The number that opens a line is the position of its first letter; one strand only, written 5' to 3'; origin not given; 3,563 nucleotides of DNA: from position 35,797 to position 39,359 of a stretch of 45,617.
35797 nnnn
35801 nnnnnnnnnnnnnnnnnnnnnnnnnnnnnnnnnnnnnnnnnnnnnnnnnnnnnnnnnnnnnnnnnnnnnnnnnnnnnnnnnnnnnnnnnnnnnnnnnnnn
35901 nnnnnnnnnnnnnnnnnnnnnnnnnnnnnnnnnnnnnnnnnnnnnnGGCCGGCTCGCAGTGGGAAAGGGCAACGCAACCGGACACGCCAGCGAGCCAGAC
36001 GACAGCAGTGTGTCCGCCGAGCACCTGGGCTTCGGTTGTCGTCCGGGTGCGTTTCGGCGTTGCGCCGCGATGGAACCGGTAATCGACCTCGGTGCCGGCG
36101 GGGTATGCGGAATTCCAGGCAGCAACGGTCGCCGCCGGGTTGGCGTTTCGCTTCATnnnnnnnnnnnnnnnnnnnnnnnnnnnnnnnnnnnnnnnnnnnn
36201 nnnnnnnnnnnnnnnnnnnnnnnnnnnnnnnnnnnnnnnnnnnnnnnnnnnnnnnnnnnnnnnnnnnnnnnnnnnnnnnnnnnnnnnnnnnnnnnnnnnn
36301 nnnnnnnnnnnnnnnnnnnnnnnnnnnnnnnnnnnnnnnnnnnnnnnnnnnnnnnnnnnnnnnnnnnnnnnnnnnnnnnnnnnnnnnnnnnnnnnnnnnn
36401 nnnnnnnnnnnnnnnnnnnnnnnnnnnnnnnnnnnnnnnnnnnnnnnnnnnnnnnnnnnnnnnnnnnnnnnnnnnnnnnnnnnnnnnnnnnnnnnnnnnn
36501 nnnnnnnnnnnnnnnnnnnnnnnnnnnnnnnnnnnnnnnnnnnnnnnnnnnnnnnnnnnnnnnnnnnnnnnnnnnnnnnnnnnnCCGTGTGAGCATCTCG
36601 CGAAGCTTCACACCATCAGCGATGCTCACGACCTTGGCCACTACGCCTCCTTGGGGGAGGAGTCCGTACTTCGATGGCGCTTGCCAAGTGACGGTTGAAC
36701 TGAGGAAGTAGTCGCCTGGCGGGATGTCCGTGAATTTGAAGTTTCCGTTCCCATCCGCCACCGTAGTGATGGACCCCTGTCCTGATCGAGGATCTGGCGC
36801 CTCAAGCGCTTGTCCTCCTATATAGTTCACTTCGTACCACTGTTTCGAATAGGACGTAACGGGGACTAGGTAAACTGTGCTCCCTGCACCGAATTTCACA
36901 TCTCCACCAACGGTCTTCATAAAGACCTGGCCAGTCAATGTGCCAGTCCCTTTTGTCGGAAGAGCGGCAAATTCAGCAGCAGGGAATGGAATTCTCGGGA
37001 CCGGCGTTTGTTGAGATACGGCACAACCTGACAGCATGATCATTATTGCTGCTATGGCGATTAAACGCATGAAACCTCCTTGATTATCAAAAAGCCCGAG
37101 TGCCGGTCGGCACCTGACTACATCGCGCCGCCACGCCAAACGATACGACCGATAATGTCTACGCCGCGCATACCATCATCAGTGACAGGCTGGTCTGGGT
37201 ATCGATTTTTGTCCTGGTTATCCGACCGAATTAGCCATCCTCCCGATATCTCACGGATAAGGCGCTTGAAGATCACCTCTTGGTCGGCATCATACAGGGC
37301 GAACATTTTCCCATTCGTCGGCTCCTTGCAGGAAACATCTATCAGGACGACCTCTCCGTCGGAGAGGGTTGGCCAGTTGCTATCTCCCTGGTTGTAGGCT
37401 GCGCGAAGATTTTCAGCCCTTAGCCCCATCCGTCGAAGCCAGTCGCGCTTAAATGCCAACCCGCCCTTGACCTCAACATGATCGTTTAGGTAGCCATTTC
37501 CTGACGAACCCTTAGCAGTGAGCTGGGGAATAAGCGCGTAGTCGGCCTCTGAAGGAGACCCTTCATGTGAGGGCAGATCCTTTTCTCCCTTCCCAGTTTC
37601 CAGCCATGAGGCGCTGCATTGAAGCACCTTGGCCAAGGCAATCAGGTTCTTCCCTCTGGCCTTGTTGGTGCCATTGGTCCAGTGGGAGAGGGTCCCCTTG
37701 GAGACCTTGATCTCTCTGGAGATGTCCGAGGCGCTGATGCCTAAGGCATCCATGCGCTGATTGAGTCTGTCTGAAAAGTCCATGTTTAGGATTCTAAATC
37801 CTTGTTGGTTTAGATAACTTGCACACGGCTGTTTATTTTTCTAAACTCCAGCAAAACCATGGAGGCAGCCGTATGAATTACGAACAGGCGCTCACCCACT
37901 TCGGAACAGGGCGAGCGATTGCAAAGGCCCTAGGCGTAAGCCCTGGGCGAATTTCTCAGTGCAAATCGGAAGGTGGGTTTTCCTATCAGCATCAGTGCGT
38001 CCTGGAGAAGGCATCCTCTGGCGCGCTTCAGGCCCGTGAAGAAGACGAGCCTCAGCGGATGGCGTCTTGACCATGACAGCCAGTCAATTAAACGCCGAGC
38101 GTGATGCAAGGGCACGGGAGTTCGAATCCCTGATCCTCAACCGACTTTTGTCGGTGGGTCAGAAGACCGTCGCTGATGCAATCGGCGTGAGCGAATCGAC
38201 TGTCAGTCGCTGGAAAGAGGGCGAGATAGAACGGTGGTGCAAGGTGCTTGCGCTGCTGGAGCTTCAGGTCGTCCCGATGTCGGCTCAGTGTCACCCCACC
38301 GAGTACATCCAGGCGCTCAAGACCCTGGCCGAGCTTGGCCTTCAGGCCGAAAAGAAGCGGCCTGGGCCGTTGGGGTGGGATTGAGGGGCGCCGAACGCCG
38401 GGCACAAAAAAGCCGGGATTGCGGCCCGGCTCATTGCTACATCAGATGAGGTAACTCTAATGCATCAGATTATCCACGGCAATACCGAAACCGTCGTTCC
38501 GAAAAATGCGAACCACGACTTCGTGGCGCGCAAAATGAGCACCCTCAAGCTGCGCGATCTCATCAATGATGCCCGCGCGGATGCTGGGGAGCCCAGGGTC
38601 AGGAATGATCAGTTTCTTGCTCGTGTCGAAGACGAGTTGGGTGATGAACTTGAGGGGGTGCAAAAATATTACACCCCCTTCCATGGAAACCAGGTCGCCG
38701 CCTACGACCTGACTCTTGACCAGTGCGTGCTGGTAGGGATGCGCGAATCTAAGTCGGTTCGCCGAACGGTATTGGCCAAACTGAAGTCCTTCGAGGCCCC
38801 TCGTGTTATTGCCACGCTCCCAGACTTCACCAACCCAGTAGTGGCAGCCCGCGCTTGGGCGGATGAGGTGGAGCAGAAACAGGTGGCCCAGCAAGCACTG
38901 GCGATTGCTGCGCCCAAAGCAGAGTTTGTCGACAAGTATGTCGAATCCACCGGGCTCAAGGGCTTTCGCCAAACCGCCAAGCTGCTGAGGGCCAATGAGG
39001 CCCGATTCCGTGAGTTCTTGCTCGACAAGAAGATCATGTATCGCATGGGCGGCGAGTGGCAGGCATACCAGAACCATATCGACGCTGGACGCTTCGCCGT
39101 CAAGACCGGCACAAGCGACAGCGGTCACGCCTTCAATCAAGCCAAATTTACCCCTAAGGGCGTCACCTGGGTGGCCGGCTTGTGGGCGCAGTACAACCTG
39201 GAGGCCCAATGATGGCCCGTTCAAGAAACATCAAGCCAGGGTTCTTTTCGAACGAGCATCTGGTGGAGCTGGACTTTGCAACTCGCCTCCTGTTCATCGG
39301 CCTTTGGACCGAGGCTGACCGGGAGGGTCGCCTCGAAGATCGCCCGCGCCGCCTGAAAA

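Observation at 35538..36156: Phage-encoded CsrA/RsmA homolog fused to a domain that is duplicated as the adjacent stand-alone gene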

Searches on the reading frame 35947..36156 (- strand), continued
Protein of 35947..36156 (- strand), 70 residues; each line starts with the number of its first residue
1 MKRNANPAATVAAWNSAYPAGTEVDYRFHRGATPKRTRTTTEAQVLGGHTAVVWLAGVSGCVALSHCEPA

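Call 52: find_encoding_contigs(protein=P0009, flank=3000, max_places=3)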
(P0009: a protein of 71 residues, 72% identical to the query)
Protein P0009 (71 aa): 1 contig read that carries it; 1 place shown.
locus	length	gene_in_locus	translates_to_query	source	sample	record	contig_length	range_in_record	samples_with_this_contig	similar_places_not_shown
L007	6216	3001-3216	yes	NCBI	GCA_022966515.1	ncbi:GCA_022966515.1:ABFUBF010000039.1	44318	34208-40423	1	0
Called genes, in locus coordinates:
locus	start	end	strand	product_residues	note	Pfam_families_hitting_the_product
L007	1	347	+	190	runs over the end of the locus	PF00717:Peptidase_S24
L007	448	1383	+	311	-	-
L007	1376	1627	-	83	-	-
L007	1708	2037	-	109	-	PF07867:DUF1654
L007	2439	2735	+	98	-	-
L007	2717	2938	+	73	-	-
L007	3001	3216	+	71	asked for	-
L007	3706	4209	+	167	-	PF11672:DUF3268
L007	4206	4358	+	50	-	-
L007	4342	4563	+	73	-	-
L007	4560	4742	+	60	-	-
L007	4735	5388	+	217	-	-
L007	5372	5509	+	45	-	-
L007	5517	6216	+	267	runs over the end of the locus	PF12705:PDDEXK_1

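Call 55: find_encoding_contigs(protein=P0029, flank=6000, max_places=3)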
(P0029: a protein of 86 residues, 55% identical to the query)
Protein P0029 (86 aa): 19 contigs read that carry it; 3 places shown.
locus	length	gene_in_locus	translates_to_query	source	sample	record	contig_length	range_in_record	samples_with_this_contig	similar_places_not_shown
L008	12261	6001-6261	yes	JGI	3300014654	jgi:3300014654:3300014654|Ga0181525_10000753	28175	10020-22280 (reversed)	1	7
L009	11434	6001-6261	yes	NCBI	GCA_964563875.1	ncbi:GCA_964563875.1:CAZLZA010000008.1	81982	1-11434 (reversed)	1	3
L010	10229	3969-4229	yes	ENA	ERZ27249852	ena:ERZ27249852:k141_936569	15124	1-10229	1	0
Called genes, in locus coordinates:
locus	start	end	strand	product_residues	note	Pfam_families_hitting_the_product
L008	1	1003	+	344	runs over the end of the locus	PF13191:AAA_16 (faint), PF13401:AAA_22, PF13173:AAA_14 (faint)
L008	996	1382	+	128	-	-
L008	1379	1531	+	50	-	-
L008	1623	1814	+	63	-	-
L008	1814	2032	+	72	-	-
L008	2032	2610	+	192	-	-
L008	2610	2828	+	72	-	-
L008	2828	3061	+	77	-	-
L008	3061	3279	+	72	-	-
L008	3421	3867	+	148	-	-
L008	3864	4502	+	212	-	-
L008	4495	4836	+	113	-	-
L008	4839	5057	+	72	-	PF24623:Phage_zn_bind_8 (weak)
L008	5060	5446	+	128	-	-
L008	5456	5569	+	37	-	-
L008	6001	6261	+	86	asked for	-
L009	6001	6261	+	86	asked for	-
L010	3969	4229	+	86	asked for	-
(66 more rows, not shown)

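Call 56: find_encoding_contigs(protein=P0018, flank=6000, max_places=2)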
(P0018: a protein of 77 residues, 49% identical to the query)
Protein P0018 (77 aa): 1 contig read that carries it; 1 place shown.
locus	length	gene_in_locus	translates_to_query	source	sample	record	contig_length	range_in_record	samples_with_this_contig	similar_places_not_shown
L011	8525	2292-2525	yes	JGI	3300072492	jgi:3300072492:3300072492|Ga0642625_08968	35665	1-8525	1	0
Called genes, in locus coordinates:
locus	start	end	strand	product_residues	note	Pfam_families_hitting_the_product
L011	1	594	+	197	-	?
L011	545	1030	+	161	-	-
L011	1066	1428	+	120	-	-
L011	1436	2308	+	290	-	-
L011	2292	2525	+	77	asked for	-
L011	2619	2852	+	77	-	-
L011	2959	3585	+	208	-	-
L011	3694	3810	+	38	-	-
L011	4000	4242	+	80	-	-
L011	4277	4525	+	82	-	-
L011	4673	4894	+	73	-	-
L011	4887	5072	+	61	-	-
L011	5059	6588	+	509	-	-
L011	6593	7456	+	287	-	-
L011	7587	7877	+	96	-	-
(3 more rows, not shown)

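Call 57: find_encoding_contigs(protein=P0022, flank=6000, max_places=2)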
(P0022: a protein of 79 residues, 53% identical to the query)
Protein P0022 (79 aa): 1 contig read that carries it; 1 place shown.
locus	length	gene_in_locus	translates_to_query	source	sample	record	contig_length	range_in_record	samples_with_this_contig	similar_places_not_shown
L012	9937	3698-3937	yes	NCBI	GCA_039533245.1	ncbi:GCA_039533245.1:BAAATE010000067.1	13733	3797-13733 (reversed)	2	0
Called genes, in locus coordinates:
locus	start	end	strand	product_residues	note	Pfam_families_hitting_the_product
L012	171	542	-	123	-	-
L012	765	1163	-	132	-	-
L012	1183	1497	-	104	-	-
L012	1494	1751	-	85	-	-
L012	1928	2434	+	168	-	-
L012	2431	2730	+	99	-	-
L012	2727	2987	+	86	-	PF03118:RNA_pol_A_CTD (weak)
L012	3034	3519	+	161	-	-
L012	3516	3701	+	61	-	-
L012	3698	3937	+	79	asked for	-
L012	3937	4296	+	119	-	-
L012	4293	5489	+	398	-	PF00589:Phage_integrase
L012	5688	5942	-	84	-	-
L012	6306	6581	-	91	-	-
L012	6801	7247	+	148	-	PF00932:LTD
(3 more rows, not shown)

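Call 61: fold_search(model_id=the predicted structure, library=viral)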
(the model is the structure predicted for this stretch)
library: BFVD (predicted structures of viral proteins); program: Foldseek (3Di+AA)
matches with E <= 10: 997; with E <= 0.001: 2
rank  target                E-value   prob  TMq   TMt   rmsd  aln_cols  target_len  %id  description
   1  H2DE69                1.8e-06  1.00  0.90  0.32   1.8        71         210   31  Uncharacterized protein [Erwinia phage PEp14]
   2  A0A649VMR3            5.3e-04  1.00  0.73  0.33   2.4        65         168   34  Uncharacterized protein [Arthrobacter phage Mufasa8]
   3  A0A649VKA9            2.5e-03  1.00  0.78  0.34   3.0        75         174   23  (no name in the UniProt tables at hand)
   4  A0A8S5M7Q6            7.9e-03  1.00  0.67  0.38   2.6        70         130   24  Uncharacterized protein [Siphoviridae sp. ctPAi1]
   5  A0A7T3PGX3            8.9e-03  1.00  0.58  0.39   3.8        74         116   15  Uncharacterized protein [Achromobacter phage vB_AchrS_AchV4]
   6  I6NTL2                1.1e-02  1.00  0.61  0.48   4.5        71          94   17  Uncharacterized protein [Burkholderia phage vB_BceS_AH2]
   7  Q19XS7                3.4e-02  0.97  0.51  0.51   7.8        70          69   18  Uncharacterized protein [Mycobacterium phage Wildcat]
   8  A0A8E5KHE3            3.7e-02  1.00  0.57  0.20   3.1        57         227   18  Uncharacterized protein [Ralstonia phage vB_RsoP_BMB50]
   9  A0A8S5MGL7            5.3e-02  0.96  0.53  0.40   6.1        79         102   13  Uncharacterized protein [Podoviridae sp. ct1h53]
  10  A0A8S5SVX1            5.6e-02  1.00  0.55  0.67   2.9        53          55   13  Uncharacterized protein [Siphoviridae sp. ctqPo10]
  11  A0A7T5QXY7            5.6e-02  0.98  0.48  0.48   3.1        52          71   21  Uncharacterized protein [Cronobacter phage A24]
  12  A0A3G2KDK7            6.3e-02  0.99  0.60  0.45   5.1        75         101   15  Uncharacterized protein [Microbacterium phage Bernstein]
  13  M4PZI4                7.2e-02  0.99  0.64  0.26   3.8        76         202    3  (no name in the UniProt tables at hand)
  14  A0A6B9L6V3            7.2e-02  0.98  0.52  0.44   3.2        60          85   20  (no name in the UniProt tables at hand)
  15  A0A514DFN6            8.1e-02  1.00  0.59  0.61   3.0        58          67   16  (no name in the UniProt tables at hand)
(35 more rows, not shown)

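Call 64: search_protein_families(library=pfam, proteins=[L004:2516-2788:+], max_evalue=0.01)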
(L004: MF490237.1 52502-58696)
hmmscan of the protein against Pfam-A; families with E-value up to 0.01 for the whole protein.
L004:2516-2788:+ (91 aa): 0 families

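Call 71: find_related_loci(query=A1, collection=genome_contigs, flank=3000)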
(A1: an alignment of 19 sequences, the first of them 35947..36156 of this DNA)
Query A1 (70 aa) in genome_contigs; peptide patterns used: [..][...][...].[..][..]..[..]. (x = any residue, [..] = any of these).
73 stretches matched a pattern; 16 encode a relative of the query (tblastn E <= 1e-3); 16 distinct loci.
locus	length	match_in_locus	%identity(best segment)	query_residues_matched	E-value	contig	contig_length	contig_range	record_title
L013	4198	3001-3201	50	2-69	4e-17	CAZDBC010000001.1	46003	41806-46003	MAG TPA_asm: uncultured Kiloniellaceae bacterium isolate SRP141376_co4_6 genome assembly, contig: NODE_1408_length_46003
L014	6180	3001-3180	53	11-69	3e-16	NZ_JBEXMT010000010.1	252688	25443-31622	Nonomuraea sp. NPDC003804 NPDC003804_11_D7.ctg-0010, whole genome shotgun sequence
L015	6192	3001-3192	53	11-69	3e-16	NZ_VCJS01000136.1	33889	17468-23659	Nonomuraea basaltis strain 160415 NODE_136_length_33889_cov_18.6252, whole genome shotgun sequence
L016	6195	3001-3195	52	6-69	4e-16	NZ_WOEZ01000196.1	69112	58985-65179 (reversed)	Paraburkholderia elongata strain 5N id=198, whole genome shotgun sequence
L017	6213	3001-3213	49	4-69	4e-16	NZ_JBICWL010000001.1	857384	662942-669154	Streptomyces sp. NPDC048566 NPDC048566_77_H5.ctg-0001, whole genome shotgun sequence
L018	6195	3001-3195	48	3-67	5e-15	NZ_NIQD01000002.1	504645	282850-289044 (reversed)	Pseudomonas paraeruginosa strain ATCC 9027 NODE_2_length_504645_cov_63.9523, whole genome shotgun sequence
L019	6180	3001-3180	55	11-69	6e-15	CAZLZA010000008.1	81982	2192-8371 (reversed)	MAG TPA_asm: uncultured Acidobacteriaceae bacterium isolate binchicken_co3_565 genome assembly, contig: NODE_766_length_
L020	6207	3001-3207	46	6-69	6e-15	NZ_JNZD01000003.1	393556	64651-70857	Streptomyces aureus strain NRRL B-1941 contig3.1, whole genome shotgun sequence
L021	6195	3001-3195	49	11-69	1e-13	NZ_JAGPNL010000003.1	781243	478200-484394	Streptomyces tagetis strain RG38 contig3, whole genome shotgun sequence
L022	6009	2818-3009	49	7-69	4e-13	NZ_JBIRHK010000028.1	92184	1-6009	Streptomyces sp. NPDC017936 NPDC017936_257_D10.ctg-0028, whole genome shotgun sequence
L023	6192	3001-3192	50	11-68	5e-12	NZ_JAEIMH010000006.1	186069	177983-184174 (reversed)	Streptomyces sp. N35 Scaffold6, whole genome shotgun sequence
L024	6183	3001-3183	41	5-64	2e-11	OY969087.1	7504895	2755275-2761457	MAG: uncultured delta proteobacterium isolate MFD01721.bin.c.1 genome assembly, chromosome: 1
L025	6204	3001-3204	41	8-69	3e-11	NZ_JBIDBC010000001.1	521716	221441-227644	Streptomyces sp. NPDC048142 NPDC048142_128_C3.ctg-0001, whole genome shotgun sequence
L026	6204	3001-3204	43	7-68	3e-11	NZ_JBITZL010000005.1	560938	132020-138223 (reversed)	Streptomyces sp. NPDC053076 NPDC053076_374_C8.ctg-0005, whole genome shotgun sequence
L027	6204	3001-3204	41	8-69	1e-10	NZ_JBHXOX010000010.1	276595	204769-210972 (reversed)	Streptomyces cyaneofuscatus strain NPDC058568 NPDC058568_T43_G11.ctg-0010, whole genome shotgun sequence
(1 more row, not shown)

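Call 72: find_related_loci(query=A1, collection=viral_contigs, flank=3000)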
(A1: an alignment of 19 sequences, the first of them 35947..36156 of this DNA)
Query A1 (70 aa) in viral_contigs; peptide patterns used: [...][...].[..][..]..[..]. (x = any residue, [..] = any of these).
206 stretches matched a pattern; 184 encode a relative of the query (tblastn E <= 1e-3); the best 80 are kept; 80 distinct loci.
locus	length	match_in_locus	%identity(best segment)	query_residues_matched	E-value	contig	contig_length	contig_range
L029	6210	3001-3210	99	1-70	4e-44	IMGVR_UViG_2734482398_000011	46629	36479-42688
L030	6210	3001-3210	99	1-70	4e-44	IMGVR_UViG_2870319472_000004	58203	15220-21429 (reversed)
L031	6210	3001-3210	99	1-70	4e-44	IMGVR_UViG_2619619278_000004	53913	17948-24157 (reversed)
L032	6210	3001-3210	100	1-70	6e-44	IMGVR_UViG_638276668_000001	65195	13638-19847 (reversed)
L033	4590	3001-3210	100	1-70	5e-44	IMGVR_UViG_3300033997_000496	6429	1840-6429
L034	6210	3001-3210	100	1-70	4e-44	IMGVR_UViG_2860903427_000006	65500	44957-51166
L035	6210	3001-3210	97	1-70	1e-43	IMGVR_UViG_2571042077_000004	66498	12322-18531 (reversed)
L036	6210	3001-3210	99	1-70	1e-43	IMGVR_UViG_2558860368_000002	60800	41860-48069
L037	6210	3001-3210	97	1-70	1e-43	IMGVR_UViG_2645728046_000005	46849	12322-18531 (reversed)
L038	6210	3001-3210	96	1-70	3e-43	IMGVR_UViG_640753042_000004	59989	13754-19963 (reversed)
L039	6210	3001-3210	97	1-70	4e-43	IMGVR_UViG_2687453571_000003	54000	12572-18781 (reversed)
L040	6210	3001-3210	99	1-70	2e-43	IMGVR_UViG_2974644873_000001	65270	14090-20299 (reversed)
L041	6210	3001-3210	97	1-70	4e-43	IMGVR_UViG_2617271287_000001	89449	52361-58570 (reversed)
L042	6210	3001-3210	96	1-70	8e-43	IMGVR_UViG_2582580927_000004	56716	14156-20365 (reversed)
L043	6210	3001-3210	97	1-70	8e-43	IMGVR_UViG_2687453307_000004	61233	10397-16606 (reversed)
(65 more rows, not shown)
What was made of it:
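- Contexts are strings of small unannotated ORFs in viral contigs and prophage-like regions of Streptomyces, Nonomuraea, Paraburkholderia, Acidobacteria and others (calls 55-57, 71, 72).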

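Call 84: search_protein_families(library=pfam, proteins=[P0170, P0224, P0260, P0156], max_evalue=0.1)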
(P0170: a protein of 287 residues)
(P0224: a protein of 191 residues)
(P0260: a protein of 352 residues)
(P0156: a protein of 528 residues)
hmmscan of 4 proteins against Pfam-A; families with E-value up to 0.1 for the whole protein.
P0170 (287 aa): 0 families

P0224 (191 aa): 1 family
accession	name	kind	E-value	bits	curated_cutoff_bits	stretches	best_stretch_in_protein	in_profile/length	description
PF14216.11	DUF4326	-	1.3e-13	51.8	25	1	9-125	2-80/82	Domain of unknown function (DUF4326)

P0260 (352 aa): 2 families
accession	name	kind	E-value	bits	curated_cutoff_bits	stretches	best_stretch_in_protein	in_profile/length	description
PF21812.2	DUF6881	-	0.0071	17.4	27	1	127-156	19-48/90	Domain of unknown function (DUF6881)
PF20573.4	DUF6782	-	0.04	13.6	27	1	104-126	87-109/241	Putative metallopeptidase family (DUF6782)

P0156 (528 aa): 2 families
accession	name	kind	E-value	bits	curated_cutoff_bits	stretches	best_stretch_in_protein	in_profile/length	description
PF09723.15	Zn_ribbon_8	-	0.0059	17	34.4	0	304-331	7-34/41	Zinc ribbon domain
PF12464.13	Mac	-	0.0067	17.1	22.1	0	46-65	16-35/53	Maltose acetyltransferase hexapeptide capping motif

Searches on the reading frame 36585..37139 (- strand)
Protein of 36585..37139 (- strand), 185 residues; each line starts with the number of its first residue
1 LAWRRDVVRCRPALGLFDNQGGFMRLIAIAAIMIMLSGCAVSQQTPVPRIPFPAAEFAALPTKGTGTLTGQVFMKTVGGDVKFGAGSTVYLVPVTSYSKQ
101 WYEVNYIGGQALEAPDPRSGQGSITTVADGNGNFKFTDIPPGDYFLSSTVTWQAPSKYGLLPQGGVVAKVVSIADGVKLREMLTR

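Call 64: search_protein_families(library=pfam, proteins=[window:36585-37139:-], max_evalue=0.01)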
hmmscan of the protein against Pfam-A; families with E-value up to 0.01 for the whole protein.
window:36585-37139:- (185 aa): 1 family
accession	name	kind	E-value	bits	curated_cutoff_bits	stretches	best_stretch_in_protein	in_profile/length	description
PF13620.12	CarboxypepD_reg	-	0.0037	18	32.3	1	120-147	26-53/82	Carboxypeptidase regulatory-like domain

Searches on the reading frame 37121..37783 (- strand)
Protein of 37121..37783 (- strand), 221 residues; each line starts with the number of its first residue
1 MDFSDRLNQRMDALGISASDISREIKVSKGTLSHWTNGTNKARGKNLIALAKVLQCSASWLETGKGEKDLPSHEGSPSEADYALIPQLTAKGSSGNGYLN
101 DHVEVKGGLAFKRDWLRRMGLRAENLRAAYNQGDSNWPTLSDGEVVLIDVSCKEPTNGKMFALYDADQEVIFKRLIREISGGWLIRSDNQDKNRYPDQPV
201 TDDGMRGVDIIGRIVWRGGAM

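Call 64: search_protein_families(library=pfam, proteins=[window:37121-37783:-], max_evalue=0.01)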
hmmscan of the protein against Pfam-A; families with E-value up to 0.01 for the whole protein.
window:37121-37783:- (221 aa): 6 families
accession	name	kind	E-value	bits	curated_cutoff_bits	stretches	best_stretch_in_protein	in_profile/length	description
PF01381.28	HTH_3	-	2.1e-10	40.9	23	1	9-61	3-55/55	Helix-turn-helix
PF00717.28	Peptidase_S24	-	2.8e-10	40.3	23.3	1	106-215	19-116/116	Peptidase S24-like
PF07022.19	Phage_CI_repr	-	3.7e-06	27.6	22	1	5-68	1-64/65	Bacteriophage CI repressor helix-turn-helix domain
PF13443.12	HTH_26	-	6.9e-06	26.7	22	1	6-57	1-53/63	Cro/C1-type HTH DNA-binding domain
PF13560.12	HTH_31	-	0.00023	21.8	27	1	3-57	2-57/64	Helix-turn-helix domain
PF12844.13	HTH_19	-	0.0034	17.7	30.2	1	13-67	10-64/64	Helix-turn-helix domain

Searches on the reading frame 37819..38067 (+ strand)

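Call 64: search_protein_families(library=pfam, proteins=[window:37819-38067:+], max_evalue=0.01)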
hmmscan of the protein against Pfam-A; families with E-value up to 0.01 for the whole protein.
window:37819-38067:+ (83 aa): 2 families
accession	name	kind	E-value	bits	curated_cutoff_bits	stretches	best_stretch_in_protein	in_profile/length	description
PF14549.12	P22_Cro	-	1.5e-06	28.3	30.2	1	22-73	3-52/60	DNA-binding transcriptional regulator Cro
PF15943.11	YdaS_toxin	-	0.00059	20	30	1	23-71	3-52/65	Bacterial toxin YdaS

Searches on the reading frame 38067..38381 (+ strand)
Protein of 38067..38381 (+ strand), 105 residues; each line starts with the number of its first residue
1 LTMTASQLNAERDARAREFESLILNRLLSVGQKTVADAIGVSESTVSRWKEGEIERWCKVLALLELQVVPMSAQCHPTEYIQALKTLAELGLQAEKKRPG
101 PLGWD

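Call 64: search_protein_families(library=pfam, proteins=[window:38067-38381:+], max_evalue=0.01)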
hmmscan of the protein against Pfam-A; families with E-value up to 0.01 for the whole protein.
window:38067-38381:+ (105 aa): 7 families
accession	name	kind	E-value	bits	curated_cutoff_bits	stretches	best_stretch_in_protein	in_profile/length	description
PF05269.17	Phage_CII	-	1.6e-10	41.5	21.3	1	12-69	6-63/91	Bacteriophage CII protein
PF13384.12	HTH_23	-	0.00022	21.4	24.6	1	31-50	19-38/50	Homeodomain-like domain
PF13542.12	HTH_Tnp_ISL3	-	0.00098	19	27.4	1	18-49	15-46/51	Helix-turn-helix domain of transposase family ISL3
PF01381.28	HTH_3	-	0.0011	19.4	23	1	32-53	12-33/55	Helix-turn-helix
PF10668.15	Phage_terminase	-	0.0025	17.9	22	1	32-51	25-44/67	Phage terminase small subunit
PF20432.4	Xre-like-HTH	-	0.0049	17.6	25.8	0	26-53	20-46/63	Antitoxin Xre-like helix-turn-helix domain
PF14549.12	P22_Cro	-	0.0064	16.7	30.2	0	31-51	11-31/60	DNA-binding transcriptional regulator Cro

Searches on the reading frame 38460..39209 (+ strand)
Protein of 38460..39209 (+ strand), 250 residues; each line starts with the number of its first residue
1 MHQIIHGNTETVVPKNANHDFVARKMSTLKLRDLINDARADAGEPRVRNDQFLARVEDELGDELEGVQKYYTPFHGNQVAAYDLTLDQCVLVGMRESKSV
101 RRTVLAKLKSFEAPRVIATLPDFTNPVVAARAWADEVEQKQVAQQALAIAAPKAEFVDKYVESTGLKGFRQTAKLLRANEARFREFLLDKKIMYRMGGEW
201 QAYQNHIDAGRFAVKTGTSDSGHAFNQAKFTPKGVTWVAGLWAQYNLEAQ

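Call 64: search_protein_families(library=pfam, proteins=[window:38460-39209:+], max_evalue=0.01)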
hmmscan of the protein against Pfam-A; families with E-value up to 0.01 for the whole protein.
window:38460-39209:+ (250 aa): 1 family
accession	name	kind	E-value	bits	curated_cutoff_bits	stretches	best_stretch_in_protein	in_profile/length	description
PF03374.19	ANT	-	9.8e-25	87.4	25.3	1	144-243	1-106/108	Phage antirepressor protein KilAC domain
